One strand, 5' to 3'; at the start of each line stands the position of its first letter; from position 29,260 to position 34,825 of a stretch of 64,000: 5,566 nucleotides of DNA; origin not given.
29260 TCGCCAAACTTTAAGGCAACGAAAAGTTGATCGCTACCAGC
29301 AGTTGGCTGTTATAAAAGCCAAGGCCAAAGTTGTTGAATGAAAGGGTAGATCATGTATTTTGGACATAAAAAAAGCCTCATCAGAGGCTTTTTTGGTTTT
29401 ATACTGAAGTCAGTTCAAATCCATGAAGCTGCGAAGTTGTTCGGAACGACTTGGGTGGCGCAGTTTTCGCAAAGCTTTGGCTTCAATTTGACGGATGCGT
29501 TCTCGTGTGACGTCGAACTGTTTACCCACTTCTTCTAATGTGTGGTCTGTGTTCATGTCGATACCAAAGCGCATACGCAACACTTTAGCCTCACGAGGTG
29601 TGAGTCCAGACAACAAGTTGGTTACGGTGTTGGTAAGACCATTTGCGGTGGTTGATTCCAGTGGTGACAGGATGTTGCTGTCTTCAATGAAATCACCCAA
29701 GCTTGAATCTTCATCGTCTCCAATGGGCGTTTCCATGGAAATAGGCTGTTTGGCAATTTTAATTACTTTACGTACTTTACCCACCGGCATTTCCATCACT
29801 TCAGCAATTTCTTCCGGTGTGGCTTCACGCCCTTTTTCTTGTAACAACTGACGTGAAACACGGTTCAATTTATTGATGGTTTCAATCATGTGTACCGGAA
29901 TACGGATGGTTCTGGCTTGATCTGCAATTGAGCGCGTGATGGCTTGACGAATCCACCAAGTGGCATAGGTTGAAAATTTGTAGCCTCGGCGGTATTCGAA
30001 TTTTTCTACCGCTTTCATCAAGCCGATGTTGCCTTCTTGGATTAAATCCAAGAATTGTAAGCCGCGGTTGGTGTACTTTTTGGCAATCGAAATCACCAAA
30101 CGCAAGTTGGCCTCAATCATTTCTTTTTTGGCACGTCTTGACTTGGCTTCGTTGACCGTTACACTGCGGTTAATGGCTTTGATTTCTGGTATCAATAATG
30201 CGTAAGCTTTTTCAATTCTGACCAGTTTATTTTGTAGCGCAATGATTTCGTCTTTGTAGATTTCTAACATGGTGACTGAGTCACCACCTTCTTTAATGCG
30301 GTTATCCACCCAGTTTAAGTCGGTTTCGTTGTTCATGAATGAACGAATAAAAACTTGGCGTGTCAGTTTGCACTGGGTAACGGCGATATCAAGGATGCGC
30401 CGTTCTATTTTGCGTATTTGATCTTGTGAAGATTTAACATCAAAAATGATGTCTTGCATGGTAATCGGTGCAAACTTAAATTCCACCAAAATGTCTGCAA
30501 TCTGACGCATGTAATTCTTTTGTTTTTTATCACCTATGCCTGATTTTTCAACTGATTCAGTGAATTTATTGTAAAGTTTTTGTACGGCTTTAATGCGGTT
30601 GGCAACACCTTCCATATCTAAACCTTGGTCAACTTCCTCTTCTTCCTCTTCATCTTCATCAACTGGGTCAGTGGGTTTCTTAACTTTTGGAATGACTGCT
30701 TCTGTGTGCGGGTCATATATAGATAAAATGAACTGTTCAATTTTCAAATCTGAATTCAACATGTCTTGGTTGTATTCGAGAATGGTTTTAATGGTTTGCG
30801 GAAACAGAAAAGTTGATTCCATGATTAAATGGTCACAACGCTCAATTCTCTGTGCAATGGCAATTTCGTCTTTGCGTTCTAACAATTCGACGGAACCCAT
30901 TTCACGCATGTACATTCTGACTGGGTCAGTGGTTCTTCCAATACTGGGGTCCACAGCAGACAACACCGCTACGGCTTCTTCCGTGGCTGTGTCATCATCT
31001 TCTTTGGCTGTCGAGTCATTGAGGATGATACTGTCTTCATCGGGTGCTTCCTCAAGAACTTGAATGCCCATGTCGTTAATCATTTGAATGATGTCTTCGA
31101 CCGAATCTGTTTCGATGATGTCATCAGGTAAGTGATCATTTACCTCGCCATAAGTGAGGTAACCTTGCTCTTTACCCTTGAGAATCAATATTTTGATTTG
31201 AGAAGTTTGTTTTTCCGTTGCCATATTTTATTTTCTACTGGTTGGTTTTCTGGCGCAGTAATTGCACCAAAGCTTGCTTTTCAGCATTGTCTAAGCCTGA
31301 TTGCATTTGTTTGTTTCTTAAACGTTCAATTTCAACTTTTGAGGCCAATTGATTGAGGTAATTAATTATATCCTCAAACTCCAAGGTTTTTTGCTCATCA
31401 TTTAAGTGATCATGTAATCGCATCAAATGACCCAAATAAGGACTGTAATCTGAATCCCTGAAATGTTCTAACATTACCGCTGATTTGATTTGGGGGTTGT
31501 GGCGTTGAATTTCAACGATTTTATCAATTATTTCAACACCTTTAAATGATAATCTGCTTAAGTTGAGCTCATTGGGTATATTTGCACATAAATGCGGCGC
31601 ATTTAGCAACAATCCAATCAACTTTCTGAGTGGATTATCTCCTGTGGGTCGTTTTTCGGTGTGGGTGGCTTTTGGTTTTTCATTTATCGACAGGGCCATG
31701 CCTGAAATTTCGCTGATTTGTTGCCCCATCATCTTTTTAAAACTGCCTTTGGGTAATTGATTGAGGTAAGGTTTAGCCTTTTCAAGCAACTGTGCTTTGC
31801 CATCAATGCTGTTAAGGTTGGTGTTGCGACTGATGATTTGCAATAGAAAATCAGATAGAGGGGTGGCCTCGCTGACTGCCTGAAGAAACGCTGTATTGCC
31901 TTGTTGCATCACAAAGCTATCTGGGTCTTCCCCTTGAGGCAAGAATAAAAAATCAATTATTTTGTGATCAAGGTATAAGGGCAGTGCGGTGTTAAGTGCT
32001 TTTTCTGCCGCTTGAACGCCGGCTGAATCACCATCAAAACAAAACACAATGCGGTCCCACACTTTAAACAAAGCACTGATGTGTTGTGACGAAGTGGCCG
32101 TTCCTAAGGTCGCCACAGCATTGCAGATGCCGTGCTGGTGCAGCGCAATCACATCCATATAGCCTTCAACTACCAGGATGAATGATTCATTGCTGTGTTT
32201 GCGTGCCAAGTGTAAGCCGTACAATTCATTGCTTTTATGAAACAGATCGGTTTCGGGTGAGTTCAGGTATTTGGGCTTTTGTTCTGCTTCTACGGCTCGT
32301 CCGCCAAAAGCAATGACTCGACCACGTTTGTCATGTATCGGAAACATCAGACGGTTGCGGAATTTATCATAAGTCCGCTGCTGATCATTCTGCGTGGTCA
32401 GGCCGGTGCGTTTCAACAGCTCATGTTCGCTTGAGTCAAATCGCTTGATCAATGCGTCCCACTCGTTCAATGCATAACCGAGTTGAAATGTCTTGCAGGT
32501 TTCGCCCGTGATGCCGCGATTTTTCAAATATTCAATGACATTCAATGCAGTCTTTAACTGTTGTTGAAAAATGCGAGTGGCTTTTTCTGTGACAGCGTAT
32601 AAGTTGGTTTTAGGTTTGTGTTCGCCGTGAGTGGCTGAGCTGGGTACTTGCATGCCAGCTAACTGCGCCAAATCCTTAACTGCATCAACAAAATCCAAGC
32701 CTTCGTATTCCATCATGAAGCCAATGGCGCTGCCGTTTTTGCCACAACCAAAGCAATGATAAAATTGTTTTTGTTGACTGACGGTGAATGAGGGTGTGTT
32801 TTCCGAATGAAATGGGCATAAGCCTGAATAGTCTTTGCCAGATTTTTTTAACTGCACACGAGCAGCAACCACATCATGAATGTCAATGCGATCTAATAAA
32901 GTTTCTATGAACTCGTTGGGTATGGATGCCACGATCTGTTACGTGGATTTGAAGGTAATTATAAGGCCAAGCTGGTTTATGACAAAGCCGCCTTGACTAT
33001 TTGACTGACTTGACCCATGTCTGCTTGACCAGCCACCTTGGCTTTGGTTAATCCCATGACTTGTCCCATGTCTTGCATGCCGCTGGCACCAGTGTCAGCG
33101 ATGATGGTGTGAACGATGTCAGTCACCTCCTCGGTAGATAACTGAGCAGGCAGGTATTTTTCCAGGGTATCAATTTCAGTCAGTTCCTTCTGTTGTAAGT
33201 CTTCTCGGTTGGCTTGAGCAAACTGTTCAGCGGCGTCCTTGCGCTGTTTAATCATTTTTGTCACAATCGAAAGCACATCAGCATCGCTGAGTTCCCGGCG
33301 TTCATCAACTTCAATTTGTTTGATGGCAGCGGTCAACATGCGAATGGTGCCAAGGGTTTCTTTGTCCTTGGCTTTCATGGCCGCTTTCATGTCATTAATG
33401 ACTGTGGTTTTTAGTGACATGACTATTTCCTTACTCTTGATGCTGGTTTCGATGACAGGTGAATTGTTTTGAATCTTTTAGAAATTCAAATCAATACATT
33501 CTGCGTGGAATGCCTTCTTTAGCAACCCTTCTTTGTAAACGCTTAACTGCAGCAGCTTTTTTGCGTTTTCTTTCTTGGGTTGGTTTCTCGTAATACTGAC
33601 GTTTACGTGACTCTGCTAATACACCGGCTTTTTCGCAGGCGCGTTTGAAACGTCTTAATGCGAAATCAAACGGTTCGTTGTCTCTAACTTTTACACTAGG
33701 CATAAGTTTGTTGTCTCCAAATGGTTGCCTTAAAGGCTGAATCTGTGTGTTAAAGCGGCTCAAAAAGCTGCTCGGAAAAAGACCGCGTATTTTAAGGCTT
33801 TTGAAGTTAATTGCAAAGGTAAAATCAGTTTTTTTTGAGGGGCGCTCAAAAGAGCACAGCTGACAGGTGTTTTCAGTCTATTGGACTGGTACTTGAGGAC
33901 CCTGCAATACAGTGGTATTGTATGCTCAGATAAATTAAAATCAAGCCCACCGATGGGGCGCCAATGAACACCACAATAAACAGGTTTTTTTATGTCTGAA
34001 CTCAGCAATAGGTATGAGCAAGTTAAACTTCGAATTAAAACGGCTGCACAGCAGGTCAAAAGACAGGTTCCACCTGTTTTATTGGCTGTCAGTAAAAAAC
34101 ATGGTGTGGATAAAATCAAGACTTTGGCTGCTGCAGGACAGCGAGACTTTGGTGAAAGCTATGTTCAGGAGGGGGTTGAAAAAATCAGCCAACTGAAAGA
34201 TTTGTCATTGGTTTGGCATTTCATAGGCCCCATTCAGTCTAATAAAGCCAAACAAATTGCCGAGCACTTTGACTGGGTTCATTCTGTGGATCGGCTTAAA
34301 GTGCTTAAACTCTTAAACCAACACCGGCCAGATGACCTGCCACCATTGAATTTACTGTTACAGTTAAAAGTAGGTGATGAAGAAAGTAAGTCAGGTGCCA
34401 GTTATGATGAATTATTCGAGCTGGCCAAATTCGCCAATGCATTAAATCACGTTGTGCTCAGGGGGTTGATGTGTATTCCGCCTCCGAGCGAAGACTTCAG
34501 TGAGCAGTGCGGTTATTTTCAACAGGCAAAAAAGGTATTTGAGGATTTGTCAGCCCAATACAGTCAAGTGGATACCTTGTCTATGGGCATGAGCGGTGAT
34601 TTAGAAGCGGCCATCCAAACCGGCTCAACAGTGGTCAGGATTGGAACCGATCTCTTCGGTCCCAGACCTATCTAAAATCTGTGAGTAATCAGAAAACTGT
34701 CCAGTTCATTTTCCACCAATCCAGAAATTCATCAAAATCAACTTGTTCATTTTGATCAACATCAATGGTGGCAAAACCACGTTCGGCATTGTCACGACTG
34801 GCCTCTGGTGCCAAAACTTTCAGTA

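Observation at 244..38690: Shared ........(E) tail on otherwise unrelated exported proteins: candidate sorting or anchoring signal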

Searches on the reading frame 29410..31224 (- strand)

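Call 14: search_protein_families(library=pfam, proteins=[window:29410-31224:-], max_evalue=0.001)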
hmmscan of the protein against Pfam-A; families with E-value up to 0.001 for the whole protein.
window:29410-31224:- (604 aa): 6 families
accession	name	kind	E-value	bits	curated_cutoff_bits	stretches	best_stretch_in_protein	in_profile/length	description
PF04546.19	Sigma70_ner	-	6.9e-34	118.1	29.7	1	141-338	1-210/210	Sigma-70, non-essential region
PF04539.22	Sigma70_r3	-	1.4e-29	102.4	25.3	1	448-524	1-77/78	Sigma-70 region 3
PF03979.19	Sigma70_r1_1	-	1e-25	89.9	22.5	1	4-82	1-80/81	Sigma-70 factor, region 1.1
PF04542.20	Sigma70_r2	-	5.7e-24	84.1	24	1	369-439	1-71/71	Sigma-70 region 2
PF04545.22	Sigma70_r4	-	1.1e-22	79.7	24.1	1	537-590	1-50/50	Sigma-70, region 4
PF00140.25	Sigma70_r1_2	-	6.8e-10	39.2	22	1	100-129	1-30/34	Sigma-70 factor, region 1.2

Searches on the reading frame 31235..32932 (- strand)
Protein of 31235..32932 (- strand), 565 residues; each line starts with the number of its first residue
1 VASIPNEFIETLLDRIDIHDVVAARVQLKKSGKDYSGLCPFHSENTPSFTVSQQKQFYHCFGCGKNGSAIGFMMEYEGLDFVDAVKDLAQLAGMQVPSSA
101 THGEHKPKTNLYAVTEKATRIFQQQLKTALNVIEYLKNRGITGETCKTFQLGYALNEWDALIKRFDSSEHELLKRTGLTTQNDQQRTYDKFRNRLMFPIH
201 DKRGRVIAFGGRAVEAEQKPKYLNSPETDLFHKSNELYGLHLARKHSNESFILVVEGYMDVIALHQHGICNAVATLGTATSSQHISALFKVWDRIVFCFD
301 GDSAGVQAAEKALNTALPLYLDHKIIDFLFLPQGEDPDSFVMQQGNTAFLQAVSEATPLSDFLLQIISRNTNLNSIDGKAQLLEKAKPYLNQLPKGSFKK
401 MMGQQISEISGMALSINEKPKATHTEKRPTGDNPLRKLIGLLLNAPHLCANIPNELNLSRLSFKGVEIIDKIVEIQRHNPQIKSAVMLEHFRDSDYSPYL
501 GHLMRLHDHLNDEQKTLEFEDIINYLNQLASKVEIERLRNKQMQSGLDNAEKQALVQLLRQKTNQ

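Call 14: search_protein_families(library=pfam, proteins=[window:31235-32932:-], max_evalue=0.001)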
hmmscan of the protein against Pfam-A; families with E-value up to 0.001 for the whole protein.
window:31235-32932:- (565 aa): 8 families
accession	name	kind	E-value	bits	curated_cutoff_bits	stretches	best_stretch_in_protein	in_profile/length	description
PF08275.17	DNAG_N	-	3e-42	144.2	26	1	122-243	2-127/128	DNA primase catalytic core, N-terminal domain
PF01807.25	Zn_ribbon_DnaG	-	5.2e-40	135.7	24.9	1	5-98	2-95/98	CHC2 zinc finger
PF08278.16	DnaG_DnaB_bind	-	1.3e-18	68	29.1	1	436-558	2-124/124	DNA primase DnaG DnaB-binding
PF13155.12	Toprim_2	-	1.4e-17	64.2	22.1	1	254-340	2-87/88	Toprim-like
PF13662.12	Toprim_4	-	2e-17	63.6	25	1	252-316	3-74/85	Toprim domain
PF01751.28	Toprim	-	1.5e-13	51.1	23.1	1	252-319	2-82/96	Toprim domain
PF10410.14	DnaB_bind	-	4.5e-11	43.3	20.6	1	360-412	1-53/56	DnaB-helicase binding domain of primase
PF13362.12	Toprim_3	-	6.6e-06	26.9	27.2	1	252-346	2-94/95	Toprim domain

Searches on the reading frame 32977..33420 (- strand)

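Call 14: search_protein_families(library=pfam, proteins=[window:32977-33420:-], max_evalue=0.001)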
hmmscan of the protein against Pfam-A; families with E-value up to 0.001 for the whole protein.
window:32977-33420:- (147 aa): 1 family
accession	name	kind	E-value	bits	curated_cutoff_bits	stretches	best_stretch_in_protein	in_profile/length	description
PF09424.15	YqeY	-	3.1e-54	183.4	27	1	6-146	3-143/143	Yqey-like protein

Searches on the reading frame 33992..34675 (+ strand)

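Call 14: search_protein_families(library=pfam, proteins=[window:33992-34675:+], max_evalue=0.001)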
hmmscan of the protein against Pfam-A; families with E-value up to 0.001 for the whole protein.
window:33992-34675:+ (227 aa): 1 family
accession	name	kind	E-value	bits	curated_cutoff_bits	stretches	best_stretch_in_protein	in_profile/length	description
PF01168.26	Ala_racemase_N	-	9.5e-24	84.8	24.1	1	16-226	7-220/220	Alanine racemase, N-terminal domain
